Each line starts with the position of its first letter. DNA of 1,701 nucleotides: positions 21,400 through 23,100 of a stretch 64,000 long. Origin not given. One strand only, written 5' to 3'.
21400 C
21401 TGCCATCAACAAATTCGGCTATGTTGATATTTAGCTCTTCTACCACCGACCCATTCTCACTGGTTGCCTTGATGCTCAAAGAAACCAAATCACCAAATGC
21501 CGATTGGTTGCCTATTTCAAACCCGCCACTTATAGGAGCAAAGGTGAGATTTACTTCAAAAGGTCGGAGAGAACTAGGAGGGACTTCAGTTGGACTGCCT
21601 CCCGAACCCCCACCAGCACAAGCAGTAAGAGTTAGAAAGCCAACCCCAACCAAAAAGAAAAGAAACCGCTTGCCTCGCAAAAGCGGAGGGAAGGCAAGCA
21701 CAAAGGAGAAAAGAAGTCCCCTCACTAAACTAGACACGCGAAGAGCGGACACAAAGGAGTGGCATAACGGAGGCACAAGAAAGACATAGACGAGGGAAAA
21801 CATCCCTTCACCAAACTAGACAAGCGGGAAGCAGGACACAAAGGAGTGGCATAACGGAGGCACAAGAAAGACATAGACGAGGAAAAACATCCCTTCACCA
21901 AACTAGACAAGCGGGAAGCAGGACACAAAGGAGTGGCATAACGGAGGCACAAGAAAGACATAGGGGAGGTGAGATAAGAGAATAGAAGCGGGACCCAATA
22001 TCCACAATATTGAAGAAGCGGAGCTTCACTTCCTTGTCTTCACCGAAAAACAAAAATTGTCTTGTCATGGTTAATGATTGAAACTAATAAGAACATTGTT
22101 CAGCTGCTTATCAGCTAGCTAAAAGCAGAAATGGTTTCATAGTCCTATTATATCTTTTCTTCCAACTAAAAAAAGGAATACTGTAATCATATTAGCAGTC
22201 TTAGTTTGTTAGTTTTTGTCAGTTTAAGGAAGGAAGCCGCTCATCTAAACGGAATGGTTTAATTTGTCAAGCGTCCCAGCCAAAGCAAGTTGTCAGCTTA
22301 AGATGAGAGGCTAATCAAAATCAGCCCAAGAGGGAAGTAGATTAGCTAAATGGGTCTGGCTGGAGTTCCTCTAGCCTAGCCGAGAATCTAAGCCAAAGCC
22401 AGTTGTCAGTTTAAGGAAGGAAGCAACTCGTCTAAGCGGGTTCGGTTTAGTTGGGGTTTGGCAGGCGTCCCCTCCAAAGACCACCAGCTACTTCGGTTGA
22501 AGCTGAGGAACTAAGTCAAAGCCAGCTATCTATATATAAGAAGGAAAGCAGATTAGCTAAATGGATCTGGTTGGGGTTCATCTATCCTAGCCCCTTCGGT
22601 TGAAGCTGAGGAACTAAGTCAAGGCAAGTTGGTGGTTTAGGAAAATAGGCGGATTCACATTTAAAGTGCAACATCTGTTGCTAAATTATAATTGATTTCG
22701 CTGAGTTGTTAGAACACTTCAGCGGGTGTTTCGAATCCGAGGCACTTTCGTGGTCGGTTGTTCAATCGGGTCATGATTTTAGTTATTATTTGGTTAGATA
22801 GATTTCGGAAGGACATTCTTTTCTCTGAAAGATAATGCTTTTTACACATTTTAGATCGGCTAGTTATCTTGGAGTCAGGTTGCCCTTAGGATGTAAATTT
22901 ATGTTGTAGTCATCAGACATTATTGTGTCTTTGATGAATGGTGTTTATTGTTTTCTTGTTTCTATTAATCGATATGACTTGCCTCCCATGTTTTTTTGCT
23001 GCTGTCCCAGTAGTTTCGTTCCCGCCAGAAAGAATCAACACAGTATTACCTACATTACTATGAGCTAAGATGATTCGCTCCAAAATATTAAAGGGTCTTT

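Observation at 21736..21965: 87-bp triplication of the 5' end of the 1812-aa lipoprotein gene, with a 1-nt difference creating stop-terminated decoys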

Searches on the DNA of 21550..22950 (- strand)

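Call 80: search_rna_families(source=window, start=21550, end=22950, threshold=evalue, max_evalue=1)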
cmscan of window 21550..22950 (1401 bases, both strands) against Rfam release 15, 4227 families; matches with E-value up to 1: 2.
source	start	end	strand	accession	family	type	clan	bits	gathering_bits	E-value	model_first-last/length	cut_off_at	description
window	22404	22552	+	RF01966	RMST_5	Gene; lncRNA;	-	22.1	58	0.12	1-128/128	no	Rhabdomyosarcoma 2 associated transcript conserved region 5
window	22217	22341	+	RF01966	RMST_5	Gene; lncRNA;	-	18.3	58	0.85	1-128/128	no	Rhabdomyosarcoma 2 associated transcript conserved region 5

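Call 81: search_dna_similar(query=window:21600-22200:-, collection=plasmids, mode=distant, max_rows=5)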
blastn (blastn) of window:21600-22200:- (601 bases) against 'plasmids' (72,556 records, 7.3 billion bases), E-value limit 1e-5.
No match.

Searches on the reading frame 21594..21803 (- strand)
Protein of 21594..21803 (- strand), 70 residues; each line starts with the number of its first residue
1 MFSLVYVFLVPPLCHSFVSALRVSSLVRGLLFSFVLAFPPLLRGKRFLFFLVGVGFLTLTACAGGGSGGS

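Call 51: search_protein_families(library=pfam, max_evalue=10, proteins=[window:21594-21803:-])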
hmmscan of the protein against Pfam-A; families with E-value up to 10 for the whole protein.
seq(70 aa): 0 families
